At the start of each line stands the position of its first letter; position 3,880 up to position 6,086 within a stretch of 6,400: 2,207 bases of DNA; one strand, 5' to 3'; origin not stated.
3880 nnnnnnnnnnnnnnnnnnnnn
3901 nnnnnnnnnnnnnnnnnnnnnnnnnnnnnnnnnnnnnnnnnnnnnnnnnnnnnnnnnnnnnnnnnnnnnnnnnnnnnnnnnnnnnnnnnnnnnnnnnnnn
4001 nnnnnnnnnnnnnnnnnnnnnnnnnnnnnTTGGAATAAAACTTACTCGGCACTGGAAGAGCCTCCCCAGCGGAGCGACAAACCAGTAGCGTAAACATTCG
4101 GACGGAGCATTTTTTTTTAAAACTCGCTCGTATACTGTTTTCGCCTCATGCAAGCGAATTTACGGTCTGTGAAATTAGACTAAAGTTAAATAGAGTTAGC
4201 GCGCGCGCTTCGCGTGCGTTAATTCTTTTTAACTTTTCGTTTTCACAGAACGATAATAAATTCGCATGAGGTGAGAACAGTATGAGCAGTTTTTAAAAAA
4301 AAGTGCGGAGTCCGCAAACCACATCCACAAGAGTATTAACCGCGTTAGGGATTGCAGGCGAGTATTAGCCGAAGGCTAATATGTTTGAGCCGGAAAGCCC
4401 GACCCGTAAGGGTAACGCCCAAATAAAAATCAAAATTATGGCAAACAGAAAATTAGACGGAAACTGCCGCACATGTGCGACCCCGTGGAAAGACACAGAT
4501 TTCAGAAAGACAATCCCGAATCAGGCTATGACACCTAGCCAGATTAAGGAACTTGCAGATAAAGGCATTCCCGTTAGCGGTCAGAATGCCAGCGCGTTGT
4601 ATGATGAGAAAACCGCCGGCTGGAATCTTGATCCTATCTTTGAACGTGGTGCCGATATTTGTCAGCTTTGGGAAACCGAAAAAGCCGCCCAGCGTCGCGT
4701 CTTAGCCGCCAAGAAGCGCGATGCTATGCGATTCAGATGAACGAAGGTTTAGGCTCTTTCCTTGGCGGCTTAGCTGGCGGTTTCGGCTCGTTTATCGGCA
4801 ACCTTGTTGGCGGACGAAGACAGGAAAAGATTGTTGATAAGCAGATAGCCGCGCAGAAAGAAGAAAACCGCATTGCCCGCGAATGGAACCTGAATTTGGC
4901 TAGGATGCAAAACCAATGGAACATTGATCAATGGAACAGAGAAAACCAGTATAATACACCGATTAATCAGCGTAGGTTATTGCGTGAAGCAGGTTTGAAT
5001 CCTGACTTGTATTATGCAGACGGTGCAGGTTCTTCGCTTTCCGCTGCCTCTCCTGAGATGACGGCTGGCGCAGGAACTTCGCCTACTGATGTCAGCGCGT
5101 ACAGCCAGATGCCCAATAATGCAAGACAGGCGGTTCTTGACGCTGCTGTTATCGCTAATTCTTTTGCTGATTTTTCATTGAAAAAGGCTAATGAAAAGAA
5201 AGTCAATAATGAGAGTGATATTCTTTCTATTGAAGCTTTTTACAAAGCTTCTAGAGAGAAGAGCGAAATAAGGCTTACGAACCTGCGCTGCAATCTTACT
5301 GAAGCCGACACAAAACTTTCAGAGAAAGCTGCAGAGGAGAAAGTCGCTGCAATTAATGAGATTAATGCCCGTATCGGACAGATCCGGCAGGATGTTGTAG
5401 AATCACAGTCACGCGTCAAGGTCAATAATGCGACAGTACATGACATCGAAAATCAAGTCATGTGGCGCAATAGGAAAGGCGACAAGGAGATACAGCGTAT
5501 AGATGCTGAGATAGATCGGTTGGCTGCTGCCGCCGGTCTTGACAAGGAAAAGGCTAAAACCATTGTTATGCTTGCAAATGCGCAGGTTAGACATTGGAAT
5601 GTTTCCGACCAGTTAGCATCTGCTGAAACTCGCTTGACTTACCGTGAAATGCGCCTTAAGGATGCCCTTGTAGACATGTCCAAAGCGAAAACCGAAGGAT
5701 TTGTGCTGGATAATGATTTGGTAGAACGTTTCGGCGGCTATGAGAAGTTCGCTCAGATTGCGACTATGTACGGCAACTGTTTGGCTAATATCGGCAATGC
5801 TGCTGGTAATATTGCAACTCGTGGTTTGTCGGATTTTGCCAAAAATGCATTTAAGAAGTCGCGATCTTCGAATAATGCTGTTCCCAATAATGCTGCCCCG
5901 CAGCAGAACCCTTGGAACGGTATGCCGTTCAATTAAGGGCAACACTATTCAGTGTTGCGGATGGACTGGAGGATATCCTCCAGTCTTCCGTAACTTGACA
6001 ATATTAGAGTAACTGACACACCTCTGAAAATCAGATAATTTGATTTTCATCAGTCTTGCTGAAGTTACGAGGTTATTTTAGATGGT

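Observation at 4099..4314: A ~216-nt bulged hairpin with + strand-specific pairing fills an unusually large non-coding gap after the capsid gene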

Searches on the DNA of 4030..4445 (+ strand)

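Call 12: search_dna_similar(query=window:4030-4445:+, collection=phages, mode=distant, max_rows=30)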
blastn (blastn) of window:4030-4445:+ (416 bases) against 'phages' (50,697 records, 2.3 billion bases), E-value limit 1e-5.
Records with a match: 7; places in all: 7; records where one place covers at least 80% of the query: 0.
Best place of each record, by identity: 80-90% 4; 60-80% 3.
By first word of the organism name: bajarodmic 3; Microviridae 2; Bacteriophage 1; Rattus 1.
By host as written in the record: - 4; Peromyscus fraterculus 2; Rattus norvegicus 1.
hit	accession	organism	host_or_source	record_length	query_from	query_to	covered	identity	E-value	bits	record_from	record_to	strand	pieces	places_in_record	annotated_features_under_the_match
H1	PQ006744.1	bajarodmic virus 65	Peromyscus fraterculus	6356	313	409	23%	80.8%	4e-14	85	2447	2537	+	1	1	none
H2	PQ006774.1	bajarodmic virus 65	Peromyscus fraterculus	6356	313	409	23%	80.8%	4e-14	85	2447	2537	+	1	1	none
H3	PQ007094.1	bajarodmic virus 65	Neotoma bryanti feces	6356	313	409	23%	80.8%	4e-14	85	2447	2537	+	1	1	none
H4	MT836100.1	Bacteriophage sp.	human fecal samples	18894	312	403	22%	83.7%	7e-17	93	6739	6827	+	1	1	record has no annotation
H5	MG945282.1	Microviridae sp.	chicken feces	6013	310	403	23%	79.8%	5e-13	81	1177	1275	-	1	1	none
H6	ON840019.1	Rattus norvegicus microvirus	Rattus norvegicus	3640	312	399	21%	79.3%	1e-8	67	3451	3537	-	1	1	none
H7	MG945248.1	Microviridae sp.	dog feces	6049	313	400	21%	76.7%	4e-7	61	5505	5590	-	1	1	none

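Call 21: get_annotated_region(hit=H4, flank=1500)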
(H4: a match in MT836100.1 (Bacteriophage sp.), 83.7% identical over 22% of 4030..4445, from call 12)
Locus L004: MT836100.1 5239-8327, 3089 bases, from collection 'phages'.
description: UNVERIFIED: Bacteriophage sp. clone scaffold_1405 genomic sequence.
organism: Bacteriophage sp. (NCBI taxid 38018)
taxonomy: Viruses
host: -; source: human fecal samples; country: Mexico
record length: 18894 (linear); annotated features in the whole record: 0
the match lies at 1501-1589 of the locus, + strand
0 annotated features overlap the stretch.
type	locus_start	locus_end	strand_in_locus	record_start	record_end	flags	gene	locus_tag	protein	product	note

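Call 22: get_annotated_region(hit=H6, flank=1500)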
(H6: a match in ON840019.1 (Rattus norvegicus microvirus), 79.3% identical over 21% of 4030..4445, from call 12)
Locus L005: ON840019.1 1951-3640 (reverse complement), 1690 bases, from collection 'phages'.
description: Rattus norvegicus microvirus strain RnF01/con/MCP4 major capsid protein gene, complete cds.
organism: Rattus norvegicus microvirus (NCBI taxid 3031342)
taxonomy: Viruses; Monodnaviria; Sangervirae; Phixviricota; Malgrandaviricetes; Petitvirales; Microviridae; Microvirus
host: Rattus norvegicus; source: -; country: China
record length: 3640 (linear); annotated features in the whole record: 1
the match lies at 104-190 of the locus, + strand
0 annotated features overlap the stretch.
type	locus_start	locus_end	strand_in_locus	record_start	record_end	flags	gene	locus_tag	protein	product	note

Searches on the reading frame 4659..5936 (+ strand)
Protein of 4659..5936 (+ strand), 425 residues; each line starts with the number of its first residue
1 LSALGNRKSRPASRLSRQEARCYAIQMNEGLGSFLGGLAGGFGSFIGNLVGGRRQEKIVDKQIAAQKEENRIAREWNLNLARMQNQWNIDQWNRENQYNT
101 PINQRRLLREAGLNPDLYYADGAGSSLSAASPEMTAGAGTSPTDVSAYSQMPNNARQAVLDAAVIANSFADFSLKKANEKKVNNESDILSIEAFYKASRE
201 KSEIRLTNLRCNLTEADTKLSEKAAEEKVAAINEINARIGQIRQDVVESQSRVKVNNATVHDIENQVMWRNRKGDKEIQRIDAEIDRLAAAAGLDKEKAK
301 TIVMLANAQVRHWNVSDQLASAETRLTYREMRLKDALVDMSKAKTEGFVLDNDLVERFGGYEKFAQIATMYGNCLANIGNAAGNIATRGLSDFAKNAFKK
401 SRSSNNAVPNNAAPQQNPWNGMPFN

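Call 8: search_protein_families(library=pfam, proteins=[window:4659-5936:+], max_evalue=0.01)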
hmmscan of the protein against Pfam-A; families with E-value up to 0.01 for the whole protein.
window:4659-5936:+ (425 aa): 0 families

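Call 9: search_protein_families(library=phrogs, proteins=[window:4659-5936:+], max_evalue=0.01)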
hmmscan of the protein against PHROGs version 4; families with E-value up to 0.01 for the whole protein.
window:4659-5936:+ (425 aa): 6 families
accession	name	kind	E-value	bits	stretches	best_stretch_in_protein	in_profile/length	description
phrog_8689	-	tail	1.2e-12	49.2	1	65-294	28-273/327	pilot protein for DNA ejection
phrog_31272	-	tail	1.7e-09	38.1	1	33-301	2-271/294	pilot protein for DNA ejection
phrog_11693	-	tail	4e-05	24.8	1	33-235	5-188/228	pilot protein for DNA ejection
phrog_15988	-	head and packaging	0.0051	17.4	1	216-303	77-167/317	virion structural protein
phrog_190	-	DNA, RNA and nucleotide metabolism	0.0072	16.7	0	162-296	32-164/338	Holliday junction resolvase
phrog_8693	-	tail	0.0076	17.2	0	31-289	4-236/258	pilot protein for DNA ejection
